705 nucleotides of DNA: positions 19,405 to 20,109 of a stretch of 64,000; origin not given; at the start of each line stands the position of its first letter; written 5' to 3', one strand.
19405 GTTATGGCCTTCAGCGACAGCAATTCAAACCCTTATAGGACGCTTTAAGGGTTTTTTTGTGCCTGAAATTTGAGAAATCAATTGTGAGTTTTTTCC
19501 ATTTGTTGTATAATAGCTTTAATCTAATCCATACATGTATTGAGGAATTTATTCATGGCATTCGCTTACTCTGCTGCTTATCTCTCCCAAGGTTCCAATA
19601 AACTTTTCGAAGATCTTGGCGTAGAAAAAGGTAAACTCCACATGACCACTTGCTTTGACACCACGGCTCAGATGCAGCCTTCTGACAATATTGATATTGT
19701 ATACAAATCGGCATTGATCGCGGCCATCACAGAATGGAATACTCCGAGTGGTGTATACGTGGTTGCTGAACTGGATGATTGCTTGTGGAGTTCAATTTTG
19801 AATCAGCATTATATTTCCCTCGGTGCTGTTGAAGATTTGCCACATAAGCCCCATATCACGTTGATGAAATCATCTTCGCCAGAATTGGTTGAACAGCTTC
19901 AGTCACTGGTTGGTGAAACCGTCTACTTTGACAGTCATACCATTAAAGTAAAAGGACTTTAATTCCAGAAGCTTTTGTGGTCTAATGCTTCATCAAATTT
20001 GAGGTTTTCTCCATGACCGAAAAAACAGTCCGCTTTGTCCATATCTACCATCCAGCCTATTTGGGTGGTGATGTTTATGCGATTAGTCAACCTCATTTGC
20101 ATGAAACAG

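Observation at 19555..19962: Small 2H-phosphoesterase (two HxT motifs): Acb1-like anti-cyclic-oligonucleotide enzyme or RNA 2',3'-cyclic phosphodiesterase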

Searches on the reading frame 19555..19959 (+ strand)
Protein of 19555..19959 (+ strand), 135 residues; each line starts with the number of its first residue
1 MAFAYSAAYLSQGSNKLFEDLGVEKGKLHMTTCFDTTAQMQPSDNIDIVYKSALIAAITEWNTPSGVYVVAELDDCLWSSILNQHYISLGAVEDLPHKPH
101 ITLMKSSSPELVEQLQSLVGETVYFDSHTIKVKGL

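Call 4: search_protein_families(library=pfam, proteins=[window:19555-19959:+], max_evalue=10)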
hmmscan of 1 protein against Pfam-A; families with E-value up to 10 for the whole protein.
window:19555-19959:+ (135 aa): 1 family
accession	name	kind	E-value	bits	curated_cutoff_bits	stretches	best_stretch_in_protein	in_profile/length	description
PF23474.1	Acb1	-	0.00025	21.3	27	1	22-117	29-122/144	Anti-CBASS protein Acb1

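Call 5: search_protein_families(library=phrogs, proteins=[window:19555-19959:+], max_evalue=1)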
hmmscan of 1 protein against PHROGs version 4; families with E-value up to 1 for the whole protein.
window:19555-19959:+ (135 aa): 1 family
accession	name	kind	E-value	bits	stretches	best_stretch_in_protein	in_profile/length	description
phrog_755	-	DNA, RNA and nucleotide metabolism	1.6e-08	35.3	1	21-131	30-146/156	RNA ligase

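Call 6: search_solved_structures(query=window:19555-19959:+, max_evalue=10, show_alignments=3)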
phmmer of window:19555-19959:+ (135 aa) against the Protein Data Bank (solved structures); distinct sequences matched with E-value up to 10: 0.

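Call 8: search_dna_similar(query=window:19555-19959:+, collection=phages, mode=protein, max_rows=40, max_evalue=0.01)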
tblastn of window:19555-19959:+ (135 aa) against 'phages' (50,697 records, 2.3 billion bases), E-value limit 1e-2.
Records with a match: 16; places in all: 16; records where one place covers at least 80% of the query: 16.
Best place of each record, by identity: <60% 16.
By first word of the organism name: Pseudomonas 13; Klebsiella 2; Escherichia 1.
By host as written in the record: Pseudomonas aeruginosa 10; - 2; Klebsiella pneumoniae Kpn2 1; Pseudomonas aeruginosa PAO-1 1; Pseudomonas aeruginosa PA14 1; Pseudomonas luteola 1.
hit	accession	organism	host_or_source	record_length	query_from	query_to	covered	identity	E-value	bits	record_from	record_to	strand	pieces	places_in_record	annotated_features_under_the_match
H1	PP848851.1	Klebsiella phage vB_Kpn2-P2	Klebsiella pneumoniae Kpn2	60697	21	133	84%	35.0%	2e-4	45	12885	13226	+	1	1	RNA ligase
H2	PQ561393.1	Escherichia phage Ec1-ASingh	-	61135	21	133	84%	35.0%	8e-4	44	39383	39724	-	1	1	record has no annotation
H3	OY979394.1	Klebsiella phage vB_Kpn_K9PH25C2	-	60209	21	133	84%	34.2%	4e-4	44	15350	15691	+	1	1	RNA ligase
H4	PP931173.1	Pseudomonas phage PAKlein3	Pseudomonas aeruginosa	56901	1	128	95%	29.8%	6e-9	58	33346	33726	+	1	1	hypothetical protein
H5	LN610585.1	Pseudomonas phage vB_PaeS_PAO1_Ab20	Pseudomonas aeruginosa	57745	1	128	95%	29.0%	1e-7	55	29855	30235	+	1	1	record has no annotation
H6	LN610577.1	Pseudomonas phage vB_PaeS_PAO1_Ab18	Pseudomonas aeruginosa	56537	1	128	95%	28.2%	3e-8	56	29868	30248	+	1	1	ORF42: hypothetical protein | ORF41: hypothetical protein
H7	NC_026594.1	Pseudomonas phage vB_PaeS_PAO1_Ab18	Pseudomonas aeruginosa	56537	1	128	95%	28.2%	3e-8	56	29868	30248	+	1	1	ORF42: RNA ligase | ORF41: hypothetical protein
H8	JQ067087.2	Pseudomonas phage PaMx11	Pseudomonas aeruginosa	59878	1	128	95%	27.8%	2e-8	57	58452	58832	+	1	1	hypothetical protein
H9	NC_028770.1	Pseudomonas phage PaMx11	Pseudomonas aeruginosa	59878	1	128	95%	27.8%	2e-8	57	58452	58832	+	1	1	hypothetical protein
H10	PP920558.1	Pseudomonas phage Lucjan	Pseudomonas aeruginosa PAO-1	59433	1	128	95%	27.1%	7e-9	58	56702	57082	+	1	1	hypothetical protein (x2)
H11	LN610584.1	Pseudomonas phage vB_PaeS_PAO1_Ab19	Pseudomonas aeruginosa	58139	1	128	95%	26.7%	9e-7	52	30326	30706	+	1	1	record has no annotation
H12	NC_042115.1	Pseudomonas phage vB_PaeS_PAO1_Ab19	Pseudomonas aeruginosa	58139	1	128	95%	26.7%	9e-7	52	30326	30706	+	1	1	RNA ligase | Histone acetyltransferase type B catalytic subunit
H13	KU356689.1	Pseudomonas phage ZC01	Pseudomonas aeruginosa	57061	1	128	95%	26.7%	1e-6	52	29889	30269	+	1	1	hypothetical protein (x2)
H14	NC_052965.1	Pseudomonas phage ZC01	Pseudomonas aeruginosa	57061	1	128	95%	26.7%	1e-6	52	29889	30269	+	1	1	RNA ligase | hypothetical protein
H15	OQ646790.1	Pseudomonas phage PA_LZ03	Pseudomonas aeruginosa PA14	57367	1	128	95%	26.3%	6e-7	52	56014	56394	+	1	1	hypothetical protein (x2)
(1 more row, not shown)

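Call 18: find_homologous_proteins(query=window:19555-19959:+, max_evalue=0.001)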
Query window:19555-19959:+ (135 aa): 18 proteins with E <= 0.001 among 27 candidates.
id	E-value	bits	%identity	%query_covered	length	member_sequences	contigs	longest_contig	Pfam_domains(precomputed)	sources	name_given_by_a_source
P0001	1.1e-82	292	99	100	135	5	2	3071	-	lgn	-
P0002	3.7e-77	274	93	100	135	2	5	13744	-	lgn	-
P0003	1.5e-72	259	87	99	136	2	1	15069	-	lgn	-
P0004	5.3e-65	235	78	92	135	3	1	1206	-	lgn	-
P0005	1.5e-64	234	77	92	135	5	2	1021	-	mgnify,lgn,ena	mgnify:FL=1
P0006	1.6e-63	230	78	91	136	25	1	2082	-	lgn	-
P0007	5.2e-63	229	77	100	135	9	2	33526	-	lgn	-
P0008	1.3e-61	224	75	92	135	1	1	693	-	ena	-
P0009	1.5e-61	224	77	100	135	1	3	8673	-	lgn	-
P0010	5.7e-60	219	75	99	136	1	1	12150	PF23474.2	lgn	-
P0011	3.9e-59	216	73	100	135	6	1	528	-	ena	-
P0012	2.7e-58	213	71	100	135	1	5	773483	-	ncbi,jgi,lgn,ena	jgi:hypothetical protein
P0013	1.6e-54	201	74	93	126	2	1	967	-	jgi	jgi:hypothetical protein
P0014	1.2e-42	163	56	99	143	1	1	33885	PF23474.2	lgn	-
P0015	1.0e-39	153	56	99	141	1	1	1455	PF23474.2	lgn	-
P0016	4.0e-39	151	56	99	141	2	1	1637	PF23474.2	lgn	-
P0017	5.0e-27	112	43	98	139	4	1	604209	-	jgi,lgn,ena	-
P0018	1.2e-26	111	43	98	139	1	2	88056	-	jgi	jgi:hypothetical protein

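Call 20: search_solved_structures(query=A1, max_evalue=10, show_alignments=3)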
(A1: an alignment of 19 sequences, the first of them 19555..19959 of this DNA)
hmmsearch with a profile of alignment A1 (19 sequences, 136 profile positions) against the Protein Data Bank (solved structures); distinct sequences matched with E-value up to 10: 4.
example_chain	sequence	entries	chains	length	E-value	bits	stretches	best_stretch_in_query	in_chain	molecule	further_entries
8als_A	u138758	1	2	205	0.2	15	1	88-121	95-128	Glutathione S-transferase class-mu 28 kDa isozyme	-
8bhz_A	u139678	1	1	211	0.21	14.9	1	88-121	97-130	Glutathione S-transferase class-mu 28 kDa isozyme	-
7vxu_C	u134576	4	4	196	1.3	12.4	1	38-81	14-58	Complex I-20kD | NADH dehydrogenase [ubiquinone] iron-sulfur protein 7, mitochondrial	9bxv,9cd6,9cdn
9ce2_I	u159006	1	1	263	2.1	11.7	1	38-81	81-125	NADH dehydrogenase [ubiquinone] iron-sulfur protein 7, mitochondrial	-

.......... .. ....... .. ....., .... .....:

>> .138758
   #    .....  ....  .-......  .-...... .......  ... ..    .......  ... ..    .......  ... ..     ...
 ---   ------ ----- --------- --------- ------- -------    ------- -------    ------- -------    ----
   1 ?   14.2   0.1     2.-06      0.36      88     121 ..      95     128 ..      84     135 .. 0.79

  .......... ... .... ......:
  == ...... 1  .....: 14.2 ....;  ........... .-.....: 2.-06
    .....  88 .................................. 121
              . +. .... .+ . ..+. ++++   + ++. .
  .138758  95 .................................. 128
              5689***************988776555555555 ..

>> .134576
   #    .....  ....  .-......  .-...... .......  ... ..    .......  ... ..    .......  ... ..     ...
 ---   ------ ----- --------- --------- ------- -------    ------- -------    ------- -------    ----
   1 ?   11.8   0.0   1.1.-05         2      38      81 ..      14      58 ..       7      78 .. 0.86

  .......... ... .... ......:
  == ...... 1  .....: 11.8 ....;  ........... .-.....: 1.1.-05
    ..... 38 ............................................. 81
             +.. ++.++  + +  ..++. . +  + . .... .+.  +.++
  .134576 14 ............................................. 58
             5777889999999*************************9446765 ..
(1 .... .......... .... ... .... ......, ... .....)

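Call 21: search_protein_families(library=pfam, alignment_id=A1, max_evalue=1)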
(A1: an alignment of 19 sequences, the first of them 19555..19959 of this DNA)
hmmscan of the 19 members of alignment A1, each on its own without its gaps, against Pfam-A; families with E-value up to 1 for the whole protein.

A. member 1, window:19555-19959:+ (135 aa): 1 family
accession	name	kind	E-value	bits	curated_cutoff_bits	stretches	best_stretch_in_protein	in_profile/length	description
PF23474.1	Acb1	-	0.00025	21.3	27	1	22-117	29-122/144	Anti-CBASS protein Acb1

B. families by the number of members that match (of 19 scanned): 6 families
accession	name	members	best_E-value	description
PF23474.1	Acb1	13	7.5e-06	Anti-CBASS protein Acb1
PF02834.22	LigT_PEase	4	0.012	LigT like Phosphoesterase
PF06050.19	HGD-D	2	0.016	2-hydroxyglutaryl-CoA dehydratase, D-component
PF07763.18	FEZ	1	0.015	FEZ-like protein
PF07592.17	DDE_Tnp_ISAZ013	1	0.036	Rhodopirellula transposase DDE domain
PF17849.7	OB_Dis3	1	0.12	Dis3-like cold-shock domain 2 (CSD2)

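Call 30: predict_structure(alignment_id=A1)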
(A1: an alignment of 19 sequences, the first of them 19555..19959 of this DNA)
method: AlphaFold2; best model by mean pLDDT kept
length: 135 residues; sequences in the alignment: 19
mean_pLDDT: 83.8   pTM: 0.79
mean pLDDT of the five models: 83.8, 83.7, 81.5, 80.8, 80.7
residues with pLDDT >= 90: 63; 70-90: 50; 50-70: 20; < 50: 2
segments of 3 or more residues with pLDDT < 50: none
pLDDT, mean of each block of 10 residues (from residue 1): 78 94 88 67 72 95 91 87 78 67 94 97 90 64
secondary structure, 60 per line:
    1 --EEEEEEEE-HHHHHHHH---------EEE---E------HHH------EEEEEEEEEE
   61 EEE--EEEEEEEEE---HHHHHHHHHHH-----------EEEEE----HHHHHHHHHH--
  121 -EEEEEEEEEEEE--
elements in order: E3-10 H12-19 E29-31 E51-63 E66-74 H78-88 E100-104 H109-118 E122-133

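Call 32: fold_search(model_id=the predicted structure, library=pdb)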
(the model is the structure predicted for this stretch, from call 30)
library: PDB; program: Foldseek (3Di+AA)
matches with E <= 10: 296; with E <= 0.001: 7
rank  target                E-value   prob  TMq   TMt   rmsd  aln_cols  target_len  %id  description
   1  9q2y_A                1.3e-05  1.00  0.71  0.61   3.9       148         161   18  Phosphodiesterase from Burkholderia phage BCSR5 in the open lid conformation (released 2025-11-05)
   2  9q2y_B                2.9e-05  1.00  0.69  0.60   4.3       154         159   18  Phosphodiesterase from Burkholderia phage BCSR5 in the open lid conformation (released 2025-11-05)
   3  7t27                  3.5e-05  1.00  0.63  0.61   4.6       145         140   21  Structure of phage FBB1 anti-CBASS nuclease Acb1-3'3'-cGAMP complex in post reaction state (released 2022-04-20)
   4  9q2g                  3.9e-05  1.00  0.69  0.58   3.9       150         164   20  Phosphodiesterase from Burkholderia phage BCSR5 in the closed lid conformation (released 2025-11-05)
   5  7t26                  7.7e-05  1.00  0.59  0.58   5.6       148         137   22  Structure of phage FBB1 anti-CBASS nuclease Acb1 in apo state (released 2022-04-20)
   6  1jh6_A                1.1e-04  1.00  0.67  0.52   4.2       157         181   15  Semi-reduced Cyclic Nucleotide Phosphodiesterase from Arabidopsis thaliana (released 2002-02-06)
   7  1fsi_C                7.8e-04  1.00  0.61  0.50   4.4       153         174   15  CRYSTAL STRUCTURE OF CYCLIC NUCLEOTIDE PHOSPHODIESTERASE OF APPR>P FROM ARABIDOPSIS THALIANA (released 2000-11-22)
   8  6pgl_C                2.2e-03  1.00  0.52  0.37   6.9       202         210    7  Structure of Kluyveromyces marxianus Usb1 with uridine monophosphate (released 2019-12-11)
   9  6pfq_B                2.2e-03  1.00  0.46  0.33   7.4       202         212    7  Structure of Kluyveromyces marxianus Usb1 (released 2019-12-11)
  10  4h7w                  5.1e-03  1.00  0.59  0.46   4.8       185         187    9  Crystal Structure of Human C16orf57 (released 2013-02-06)
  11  6pfq_A                5.4e-03  0.99  0.50  0.35   7.1       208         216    8  Structure of Kluyveromyces marxianus Usb1 (released 2019-12-11)
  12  6pgl_A                6.4e-03  1.00  0.54  0.38   6.4       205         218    7  Structure of Kluyveromyces marxianus Usb1 with uridine monophosphate (released 2019-12-11)
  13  1jh7                  6.7e-03  1.00  0.70  0.54   3.9       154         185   18  Semi-reduced Inhibitor-bound Cyclic Nucleotide Phosphodiesterase from Arabidopsis thaliana (released 2002-02-06)
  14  6pgl_B                6.7e-03  0.99  0.48  0.34   7.3       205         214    7  Structure of Kluyveromyces marxianus Usb1 with uridine monophosphate (released 2019-12-11)
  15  6pfq_C                8.0e-03  0.99  0.50  0.37   6.5       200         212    7  Structure of Kluyveromyces marxianus Usb1 (released 2019-12-11)
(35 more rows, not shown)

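Call 40: find_encoding_contigs(protein=P0012, flank=10000, max_places=3)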
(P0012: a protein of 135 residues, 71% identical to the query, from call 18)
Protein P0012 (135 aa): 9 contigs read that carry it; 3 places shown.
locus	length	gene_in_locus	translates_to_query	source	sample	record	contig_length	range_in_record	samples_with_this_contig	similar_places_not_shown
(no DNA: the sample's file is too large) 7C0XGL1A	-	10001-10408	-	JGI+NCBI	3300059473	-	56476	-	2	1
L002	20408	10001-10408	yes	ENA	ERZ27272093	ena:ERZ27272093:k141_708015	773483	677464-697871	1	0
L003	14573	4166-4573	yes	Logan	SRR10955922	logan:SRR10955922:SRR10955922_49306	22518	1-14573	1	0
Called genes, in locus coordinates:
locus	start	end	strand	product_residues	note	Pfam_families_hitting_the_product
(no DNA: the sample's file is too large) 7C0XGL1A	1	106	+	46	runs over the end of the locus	-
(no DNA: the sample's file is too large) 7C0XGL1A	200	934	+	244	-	-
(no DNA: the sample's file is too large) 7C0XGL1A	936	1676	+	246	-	-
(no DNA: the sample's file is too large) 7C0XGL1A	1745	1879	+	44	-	-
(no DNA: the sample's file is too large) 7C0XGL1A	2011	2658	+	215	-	-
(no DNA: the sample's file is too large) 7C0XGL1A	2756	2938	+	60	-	-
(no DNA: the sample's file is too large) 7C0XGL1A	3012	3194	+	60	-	-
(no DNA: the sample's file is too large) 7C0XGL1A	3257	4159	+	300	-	-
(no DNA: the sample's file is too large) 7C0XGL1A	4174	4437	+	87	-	-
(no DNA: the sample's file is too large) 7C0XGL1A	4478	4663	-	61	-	-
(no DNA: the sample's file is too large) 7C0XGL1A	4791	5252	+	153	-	-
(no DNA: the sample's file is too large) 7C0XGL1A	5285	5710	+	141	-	-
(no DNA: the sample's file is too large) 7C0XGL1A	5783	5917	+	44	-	-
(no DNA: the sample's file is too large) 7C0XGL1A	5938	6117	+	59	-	-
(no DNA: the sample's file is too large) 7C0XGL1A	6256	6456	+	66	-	PF21841:DUF6900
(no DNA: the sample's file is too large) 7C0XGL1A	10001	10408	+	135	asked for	-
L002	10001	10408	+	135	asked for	-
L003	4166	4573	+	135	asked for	-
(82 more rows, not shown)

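Call 41: find_encoding_contigs(protein=P0017, flank=8000, max_places=2)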
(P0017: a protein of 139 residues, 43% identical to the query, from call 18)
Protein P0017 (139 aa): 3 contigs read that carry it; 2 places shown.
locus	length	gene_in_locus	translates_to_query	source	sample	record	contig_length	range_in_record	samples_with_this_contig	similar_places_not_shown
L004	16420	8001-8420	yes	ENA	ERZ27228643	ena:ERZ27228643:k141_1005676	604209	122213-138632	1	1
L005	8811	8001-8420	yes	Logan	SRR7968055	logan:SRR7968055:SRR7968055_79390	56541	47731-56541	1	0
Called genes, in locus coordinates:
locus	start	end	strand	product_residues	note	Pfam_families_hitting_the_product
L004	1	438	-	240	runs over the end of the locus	-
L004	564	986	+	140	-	-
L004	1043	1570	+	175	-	-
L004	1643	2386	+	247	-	-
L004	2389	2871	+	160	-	-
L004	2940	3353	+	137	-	-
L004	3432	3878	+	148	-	-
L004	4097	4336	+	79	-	-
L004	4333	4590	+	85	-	-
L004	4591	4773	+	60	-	-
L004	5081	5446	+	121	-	-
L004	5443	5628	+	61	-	-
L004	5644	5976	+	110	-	-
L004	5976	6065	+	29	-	-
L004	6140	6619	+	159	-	-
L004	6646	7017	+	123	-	-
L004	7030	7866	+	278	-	PF01981:PTH2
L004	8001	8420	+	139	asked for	-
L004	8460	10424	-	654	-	-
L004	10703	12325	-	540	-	-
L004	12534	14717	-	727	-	-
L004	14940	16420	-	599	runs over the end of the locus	-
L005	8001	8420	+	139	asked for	-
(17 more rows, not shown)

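Call 42: find_encoding_contigs(protein=P0014, flank=8000, max_places=2)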
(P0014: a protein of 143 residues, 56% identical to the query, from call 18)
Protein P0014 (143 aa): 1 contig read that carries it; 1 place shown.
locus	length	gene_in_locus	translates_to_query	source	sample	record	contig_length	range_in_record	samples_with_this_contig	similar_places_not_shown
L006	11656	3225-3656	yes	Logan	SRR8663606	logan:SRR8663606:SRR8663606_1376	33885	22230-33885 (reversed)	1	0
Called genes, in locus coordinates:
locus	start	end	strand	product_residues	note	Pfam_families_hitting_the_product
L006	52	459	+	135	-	-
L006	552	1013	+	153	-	-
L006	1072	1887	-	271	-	-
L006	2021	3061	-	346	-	PF00710:Asparaginase, PF17763:Asparaginase_C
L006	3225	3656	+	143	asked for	PF23474:Acb1 (weak)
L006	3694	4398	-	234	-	-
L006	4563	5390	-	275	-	-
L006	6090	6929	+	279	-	-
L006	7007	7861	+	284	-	-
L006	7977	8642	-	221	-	-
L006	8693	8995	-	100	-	-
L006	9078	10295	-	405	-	-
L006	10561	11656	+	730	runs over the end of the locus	-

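Call 48: search_protein_representatives(alignment_id=A1)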
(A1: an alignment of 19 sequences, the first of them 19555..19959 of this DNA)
Query: 19 sequences, 136 profile positions. Proteins with E-value up to 0.001 (for the whole library): 40; up to 1e-10: 29; up to 1e-30: 8. The best 40 are listed.
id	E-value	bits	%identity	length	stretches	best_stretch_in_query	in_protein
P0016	8.5e-64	230.0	-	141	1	1-136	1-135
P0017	1.1e-59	216.6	-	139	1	1-136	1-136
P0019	6.6e-51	188.2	-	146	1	2-134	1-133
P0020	1.1e-48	181.0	-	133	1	2-134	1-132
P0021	4.0e-45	169.5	-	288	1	16-136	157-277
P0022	9.4e-39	148.9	-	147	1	1-131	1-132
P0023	3.8e-37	143.7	-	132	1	5-132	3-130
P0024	6.0e-34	133.3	-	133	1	5-133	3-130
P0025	1.3e-29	119.3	-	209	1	3-130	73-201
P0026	1.0e-28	116.4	-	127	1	6-129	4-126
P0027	2.7e-27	111.8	-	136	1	5-132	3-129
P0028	5.9e-27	110.7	-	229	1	3-129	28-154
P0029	4.6e-26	107.8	-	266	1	5-129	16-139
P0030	8.4e-26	106.9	-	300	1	5-129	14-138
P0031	2.2e-24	102.3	-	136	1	1-129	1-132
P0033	1.9e-22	96.1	-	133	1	5-129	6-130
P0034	6.1e-22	94.4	-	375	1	3-129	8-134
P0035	1.8e-21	92.9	-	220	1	6-129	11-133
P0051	6.3e-08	49.1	-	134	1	1-133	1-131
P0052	1.7e-07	47.7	-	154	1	4-130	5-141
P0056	6.4e-04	36.1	-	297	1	17-130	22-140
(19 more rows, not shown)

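Call 51: search_protein_families(library=pfam, alignment_id=A3, max_evalue=0.01)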
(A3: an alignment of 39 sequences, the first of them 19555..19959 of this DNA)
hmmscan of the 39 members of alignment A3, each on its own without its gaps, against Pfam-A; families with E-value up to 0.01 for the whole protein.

A. member 1, window:19555-19959:+ (135 aa): 1 family
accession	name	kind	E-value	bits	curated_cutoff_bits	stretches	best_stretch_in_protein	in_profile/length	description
PF23474.1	Acb1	-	0.00025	21.3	27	1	22-117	29-122/144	Anti-CBASS protein Acb1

B. families by the number of members that match (of 39 scanned): 5 families
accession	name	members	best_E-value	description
PF23474.1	Acb1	16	1.7e-12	Anti-CBASS protein Acb1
PF02834.22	LigT_PEase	4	2.5e-06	LigT like Phosphoesterase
PF00472.26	RF-1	1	5.2e-12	RF-1 domain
PF13563.12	2_5_RNA_ligase2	1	7.4e-06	2'-5' RNA ligase superfamily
PF10469.15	AKAP7_NLS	1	0.008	AKAP7 2'5' RNA ligase-like domain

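Call 57: find_encoding_contigs(protein=window:19555-19959:+, flank=10000, max_places=2)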
Protein window:19555-19959:+ (135 aa): 4 contigs read that carry it; 2 places shown.
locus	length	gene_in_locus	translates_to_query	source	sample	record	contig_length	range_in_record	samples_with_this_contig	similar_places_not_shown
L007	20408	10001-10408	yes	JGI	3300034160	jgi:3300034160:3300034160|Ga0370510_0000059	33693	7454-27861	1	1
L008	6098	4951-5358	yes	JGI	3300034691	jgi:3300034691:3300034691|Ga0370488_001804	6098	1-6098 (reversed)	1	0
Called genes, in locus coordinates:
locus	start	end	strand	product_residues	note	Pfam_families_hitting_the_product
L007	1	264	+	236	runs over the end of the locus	-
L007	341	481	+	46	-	-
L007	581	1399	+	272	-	-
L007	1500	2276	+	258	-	-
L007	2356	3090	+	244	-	-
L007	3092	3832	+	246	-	-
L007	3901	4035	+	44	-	-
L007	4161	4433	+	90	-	-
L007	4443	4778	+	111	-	-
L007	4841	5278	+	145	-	-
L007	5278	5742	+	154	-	-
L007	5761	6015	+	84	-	-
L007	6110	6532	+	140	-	-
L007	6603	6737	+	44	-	-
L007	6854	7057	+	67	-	PF21841:DUF6900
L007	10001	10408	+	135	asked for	-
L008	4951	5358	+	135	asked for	-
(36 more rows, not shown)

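Call 70: search_protein_families(library=phrogs, proteins=[P0014, P0017, P0031, P0033, P0051, P0052], max_evalue=0.001)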
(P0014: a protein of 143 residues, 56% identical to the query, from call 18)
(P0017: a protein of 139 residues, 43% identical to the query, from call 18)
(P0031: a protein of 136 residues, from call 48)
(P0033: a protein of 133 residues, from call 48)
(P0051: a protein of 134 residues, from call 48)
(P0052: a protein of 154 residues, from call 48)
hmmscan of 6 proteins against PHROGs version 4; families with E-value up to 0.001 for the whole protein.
P0014 (143 aa): 1 family
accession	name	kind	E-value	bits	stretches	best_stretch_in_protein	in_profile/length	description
phrog_755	-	DNA, RNA and nucleotide metabolism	6.4e-11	43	1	3-134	7-149/156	RNA ligase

P0017 (139 aa): 1 family
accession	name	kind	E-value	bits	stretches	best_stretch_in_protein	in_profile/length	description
phrog_755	-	DNA, RNA and nucleotide metabolism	6.3e-06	26.8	1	24-131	36-145/156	RNA ligase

P0031 (136 aa): 1 family
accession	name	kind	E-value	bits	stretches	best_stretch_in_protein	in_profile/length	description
phrog_755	-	DNA, RNA and nucleotide metabolism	2.1e-07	31.7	1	3-134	7-145/156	RNA ligase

P0033 (133 aa): 1 family
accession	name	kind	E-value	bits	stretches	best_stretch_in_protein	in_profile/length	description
phrog_755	-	DNA, RNA and nucleotide metabolism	3.9e-11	43.8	1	5-132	8-145/156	RNA ligase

P0051 (134 aa): 1 family
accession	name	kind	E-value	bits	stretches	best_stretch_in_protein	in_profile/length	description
phrog_755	-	DNA, RNA and nucleotide metabolism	1.1e-14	55.3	1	18-132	22-148/156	RNA ligase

P0052 (154 aa): 1 family
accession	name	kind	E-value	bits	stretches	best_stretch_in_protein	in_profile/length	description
phrog_755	-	DNA, RNA and nucleotide metabolism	6.1e-18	65.9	1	18-136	24-139/156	RNA ligase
